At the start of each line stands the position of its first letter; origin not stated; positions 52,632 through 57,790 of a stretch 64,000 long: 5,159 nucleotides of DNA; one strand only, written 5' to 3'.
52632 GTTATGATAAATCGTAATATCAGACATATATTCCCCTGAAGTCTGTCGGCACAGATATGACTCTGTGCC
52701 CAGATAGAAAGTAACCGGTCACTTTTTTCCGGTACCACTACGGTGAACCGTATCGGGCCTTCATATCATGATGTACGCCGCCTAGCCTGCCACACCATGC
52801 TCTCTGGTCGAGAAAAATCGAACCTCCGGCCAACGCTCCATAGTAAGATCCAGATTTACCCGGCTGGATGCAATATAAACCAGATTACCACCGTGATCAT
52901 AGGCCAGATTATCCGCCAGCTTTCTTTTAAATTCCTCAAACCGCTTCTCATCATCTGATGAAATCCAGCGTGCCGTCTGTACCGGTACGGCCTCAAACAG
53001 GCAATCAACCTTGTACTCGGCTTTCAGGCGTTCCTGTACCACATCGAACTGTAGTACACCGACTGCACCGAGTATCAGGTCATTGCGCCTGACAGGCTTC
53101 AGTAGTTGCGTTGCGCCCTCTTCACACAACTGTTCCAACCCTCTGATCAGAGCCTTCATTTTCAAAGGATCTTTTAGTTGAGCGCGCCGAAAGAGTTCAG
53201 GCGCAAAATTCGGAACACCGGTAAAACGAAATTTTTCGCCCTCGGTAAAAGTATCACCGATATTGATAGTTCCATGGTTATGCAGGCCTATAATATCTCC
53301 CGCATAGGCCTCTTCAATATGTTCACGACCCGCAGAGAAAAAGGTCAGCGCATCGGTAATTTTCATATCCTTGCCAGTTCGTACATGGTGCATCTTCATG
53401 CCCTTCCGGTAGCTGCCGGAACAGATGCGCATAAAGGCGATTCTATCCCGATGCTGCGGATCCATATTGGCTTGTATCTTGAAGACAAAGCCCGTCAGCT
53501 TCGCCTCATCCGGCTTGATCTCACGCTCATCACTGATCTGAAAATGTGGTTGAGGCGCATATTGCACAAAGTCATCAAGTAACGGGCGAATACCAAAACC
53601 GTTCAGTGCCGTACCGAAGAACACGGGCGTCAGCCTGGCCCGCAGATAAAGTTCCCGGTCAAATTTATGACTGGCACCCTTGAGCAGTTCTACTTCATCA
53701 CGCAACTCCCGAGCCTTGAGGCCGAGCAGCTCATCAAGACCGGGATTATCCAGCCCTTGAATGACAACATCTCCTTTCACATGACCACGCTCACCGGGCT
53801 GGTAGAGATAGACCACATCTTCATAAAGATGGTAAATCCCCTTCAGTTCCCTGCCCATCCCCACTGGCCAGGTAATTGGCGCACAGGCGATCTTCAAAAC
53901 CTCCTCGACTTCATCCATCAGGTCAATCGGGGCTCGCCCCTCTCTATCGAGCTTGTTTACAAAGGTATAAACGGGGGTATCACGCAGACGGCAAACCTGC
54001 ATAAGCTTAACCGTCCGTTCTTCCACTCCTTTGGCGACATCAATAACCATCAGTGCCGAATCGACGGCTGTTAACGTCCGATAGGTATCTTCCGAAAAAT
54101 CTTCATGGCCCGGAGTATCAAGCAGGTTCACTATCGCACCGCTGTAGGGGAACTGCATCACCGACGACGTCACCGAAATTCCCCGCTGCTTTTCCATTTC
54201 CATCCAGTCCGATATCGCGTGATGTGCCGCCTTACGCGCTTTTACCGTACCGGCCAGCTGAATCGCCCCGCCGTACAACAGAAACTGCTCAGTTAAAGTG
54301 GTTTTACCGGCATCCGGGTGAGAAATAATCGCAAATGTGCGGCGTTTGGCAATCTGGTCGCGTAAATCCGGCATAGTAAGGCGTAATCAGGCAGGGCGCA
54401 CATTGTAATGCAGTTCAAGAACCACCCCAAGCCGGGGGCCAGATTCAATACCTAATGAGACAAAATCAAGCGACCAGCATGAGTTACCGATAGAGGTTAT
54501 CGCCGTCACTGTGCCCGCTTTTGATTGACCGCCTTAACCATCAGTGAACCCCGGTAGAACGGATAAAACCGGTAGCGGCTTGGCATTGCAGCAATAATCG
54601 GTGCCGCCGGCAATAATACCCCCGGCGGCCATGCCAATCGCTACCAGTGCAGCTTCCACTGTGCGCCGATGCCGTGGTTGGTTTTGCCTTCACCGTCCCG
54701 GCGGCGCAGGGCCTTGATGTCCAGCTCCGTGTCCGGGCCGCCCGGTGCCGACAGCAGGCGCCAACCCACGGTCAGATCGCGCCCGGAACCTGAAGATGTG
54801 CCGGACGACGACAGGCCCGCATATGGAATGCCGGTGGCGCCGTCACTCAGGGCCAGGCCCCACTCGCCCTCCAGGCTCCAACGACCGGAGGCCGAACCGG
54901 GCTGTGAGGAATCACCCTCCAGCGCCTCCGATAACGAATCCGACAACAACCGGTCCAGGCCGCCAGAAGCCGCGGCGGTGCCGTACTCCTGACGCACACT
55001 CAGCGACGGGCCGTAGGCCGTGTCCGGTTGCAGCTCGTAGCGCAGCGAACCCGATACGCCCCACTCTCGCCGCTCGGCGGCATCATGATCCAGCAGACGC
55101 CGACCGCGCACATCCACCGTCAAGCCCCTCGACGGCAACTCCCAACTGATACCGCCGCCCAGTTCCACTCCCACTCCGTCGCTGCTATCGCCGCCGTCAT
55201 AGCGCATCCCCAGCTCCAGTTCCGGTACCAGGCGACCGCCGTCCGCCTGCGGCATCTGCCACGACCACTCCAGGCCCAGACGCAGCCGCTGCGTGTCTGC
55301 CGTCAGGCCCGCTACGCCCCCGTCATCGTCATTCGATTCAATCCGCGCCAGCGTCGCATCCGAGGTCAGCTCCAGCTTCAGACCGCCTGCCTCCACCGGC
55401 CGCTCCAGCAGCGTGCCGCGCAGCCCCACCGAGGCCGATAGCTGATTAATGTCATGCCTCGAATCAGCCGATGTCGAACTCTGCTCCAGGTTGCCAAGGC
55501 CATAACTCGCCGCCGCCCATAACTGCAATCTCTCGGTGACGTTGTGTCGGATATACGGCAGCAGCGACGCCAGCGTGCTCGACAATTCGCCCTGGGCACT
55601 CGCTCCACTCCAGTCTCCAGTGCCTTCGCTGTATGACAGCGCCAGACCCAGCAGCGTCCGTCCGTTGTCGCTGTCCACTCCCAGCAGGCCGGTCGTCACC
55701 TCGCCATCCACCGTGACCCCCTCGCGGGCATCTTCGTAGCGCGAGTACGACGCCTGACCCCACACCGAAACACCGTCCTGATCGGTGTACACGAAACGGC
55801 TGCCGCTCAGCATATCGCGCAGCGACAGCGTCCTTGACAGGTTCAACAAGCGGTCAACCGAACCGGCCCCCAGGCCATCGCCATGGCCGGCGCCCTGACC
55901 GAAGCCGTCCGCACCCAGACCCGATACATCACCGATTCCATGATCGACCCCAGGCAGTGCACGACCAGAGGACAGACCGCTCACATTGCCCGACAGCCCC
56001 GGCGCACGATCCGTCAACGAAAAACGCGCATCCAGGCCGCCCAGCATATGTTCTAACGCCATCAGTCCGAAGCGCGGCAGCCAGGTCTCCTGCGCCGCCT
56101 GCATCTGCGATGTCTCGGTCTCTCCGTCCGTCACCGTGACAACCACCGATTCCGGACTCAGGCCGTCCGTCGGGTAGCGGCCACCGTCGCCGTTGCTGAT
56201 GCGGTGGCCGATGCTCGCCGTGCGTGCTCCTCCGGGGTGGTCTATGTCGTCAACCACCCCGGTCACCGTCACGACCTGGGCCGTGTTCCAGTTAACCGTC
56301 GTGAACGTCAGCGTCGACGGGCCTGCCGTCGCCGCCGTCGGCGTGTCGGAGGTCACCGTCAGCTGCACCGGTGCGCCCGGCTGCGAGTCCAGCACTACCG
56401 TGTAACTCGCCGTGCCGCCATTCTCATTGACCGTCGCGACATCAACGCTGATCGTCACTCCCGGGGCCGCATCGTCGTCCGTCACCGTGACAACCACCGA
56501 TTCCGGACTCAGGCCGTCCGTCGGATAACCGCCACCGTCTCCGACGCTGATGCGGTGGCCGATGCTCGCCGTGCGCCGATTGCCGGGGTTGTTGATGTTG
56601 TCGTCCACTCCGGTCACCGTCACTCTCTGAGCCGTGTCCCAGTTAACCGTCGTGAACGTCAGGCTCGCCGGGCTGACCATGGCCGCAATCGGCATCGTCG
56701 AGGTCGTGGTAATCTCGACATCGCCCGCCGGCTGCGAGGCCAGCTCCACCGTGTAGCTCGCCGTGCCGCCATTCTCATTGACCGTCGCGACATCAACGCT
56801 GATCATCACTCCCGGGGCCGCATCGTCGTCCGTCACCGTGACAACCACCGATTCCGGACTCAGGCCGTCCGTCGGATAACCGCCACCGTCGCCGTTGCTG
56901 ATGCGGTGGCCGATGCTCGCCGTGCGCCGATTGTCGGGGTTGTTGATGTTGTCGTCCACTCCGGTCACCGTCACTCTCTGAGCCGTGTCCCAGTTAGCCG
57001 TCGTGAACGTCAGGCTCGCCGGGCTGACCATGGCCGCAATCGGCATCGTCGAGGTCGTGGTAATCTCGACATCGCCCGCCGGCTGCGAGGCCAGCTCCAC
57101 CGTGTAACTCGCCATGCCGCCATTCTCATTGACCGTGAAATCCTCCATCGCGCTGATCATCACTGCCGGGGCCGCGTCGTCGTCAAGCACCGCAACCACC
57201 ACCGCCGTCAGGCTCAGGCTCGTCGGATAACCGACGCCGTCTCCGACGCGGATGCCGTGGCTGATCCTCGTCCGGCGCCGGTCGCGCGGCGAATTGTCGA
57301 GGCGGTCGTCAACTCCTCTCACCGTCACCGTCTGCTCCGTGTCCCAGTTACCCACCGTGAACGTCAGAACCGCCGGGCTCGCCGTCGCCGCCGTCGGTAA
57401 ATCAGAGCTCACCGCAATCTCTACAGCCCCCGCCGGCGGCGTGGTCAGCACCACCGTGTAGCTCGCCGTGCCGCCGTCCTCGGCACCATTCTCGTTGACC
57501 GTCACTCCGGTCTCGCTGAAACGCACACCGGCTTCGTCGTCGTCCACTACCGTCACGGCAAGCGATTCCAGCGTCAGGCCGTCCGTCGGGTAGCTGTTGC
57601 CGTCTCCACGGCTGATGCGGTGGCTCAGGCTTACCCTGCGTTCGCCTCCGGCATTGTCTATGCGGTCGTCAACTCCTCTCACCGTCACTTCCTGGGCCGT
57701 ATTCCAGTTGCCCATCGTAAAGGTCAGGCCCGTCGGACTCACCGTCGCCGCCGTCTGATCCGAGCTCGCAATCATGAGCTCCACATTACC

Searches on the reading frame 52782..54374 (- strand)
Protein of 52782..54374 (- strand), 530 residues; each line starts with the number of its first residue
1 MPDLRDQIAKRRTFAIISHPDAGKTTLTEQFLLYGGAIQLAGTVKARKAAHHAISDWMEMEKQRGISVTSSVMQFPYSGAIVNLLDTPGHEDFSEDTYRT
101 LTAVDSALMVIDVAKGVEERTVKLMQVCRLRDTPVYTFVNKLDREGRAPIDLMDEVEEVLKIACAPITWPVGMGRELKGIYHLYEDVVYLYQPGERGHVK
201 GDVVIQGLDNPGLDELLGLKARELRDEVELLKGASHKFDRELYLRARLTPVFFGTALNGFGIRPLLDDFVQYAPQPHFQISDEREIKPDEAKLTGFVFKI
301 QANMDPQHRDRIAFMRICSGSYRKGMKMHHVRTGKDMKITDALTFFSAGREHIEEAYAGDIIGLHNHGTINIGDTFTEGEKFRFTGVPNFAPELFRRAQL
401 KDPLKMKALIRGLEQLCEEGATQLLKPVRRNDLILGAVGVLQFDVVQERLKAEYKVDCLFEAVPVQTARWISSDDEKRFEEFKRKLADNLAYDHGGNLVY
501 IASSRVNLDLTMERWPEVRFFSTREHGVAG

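Call 84: search_protein_families(library=pfam, proteins=[window:52782-54374:-], max_evalue=0.001)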
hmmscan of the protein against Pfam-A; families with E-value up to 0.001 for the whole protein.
window:52782-54374:- (530 aa): 5 families
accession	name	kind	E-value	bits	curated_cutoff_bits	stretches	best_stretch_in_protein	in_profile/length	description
PF00009.33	GTP_EFTU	-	1.6e-46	158.7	26.5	1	11-274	3-187/188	Elongation factor Tu GTP binding domain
PF16658.11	RF3_C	-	1.4e-44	151.5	40.1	1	384-511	1-131/132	Class II release factor RF3, C-terminal domain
PF22042.2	EF-G_D2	-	8.8e-25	87.1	27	1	293-378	2-83/84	Elongation factor G domain 2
PF03144.31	GTP_EFTU_D2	-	6.7e-13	49.3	30.3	1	311-377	2-73/73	Elongation factor Tu domain 2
PF01926.29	MMR_HSR1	-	0.00025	21.6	21.9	0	15-141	3-113/113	50S ribosome-binding GTPase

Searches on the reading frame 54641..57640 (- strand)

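Call 97: search_protein_families(library=pfam, proteins=[window:54641-57640:-], max_evalue=5)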
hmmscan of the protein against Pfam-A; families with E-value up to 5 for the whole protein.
window:54641-57640:- (999 aa): 5 families
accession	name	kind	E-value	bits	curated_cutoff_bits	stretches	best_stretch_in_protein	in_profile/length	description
PF20579.4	LapA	-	0.01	16.7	27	3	284-329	10-56/99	LapA domain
PF07984.18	NTP_transf_7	-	0.075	12.7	27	0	361-419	14-68/321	Nucleotidyltransferase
PF17766.7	fn3_6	-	0.11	13.2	26.4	0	287-346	14-73/99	Fibronectin type-III domain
PF23608.1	Ig_ILCR1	-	0.12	12.8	27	0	294-349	33-90/114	ILCR1 Ig-like domain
PF16341.10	DUF4971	-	0.13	12.5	31.3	2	198-230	85-116/141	Domain of unknown function (DUF4971)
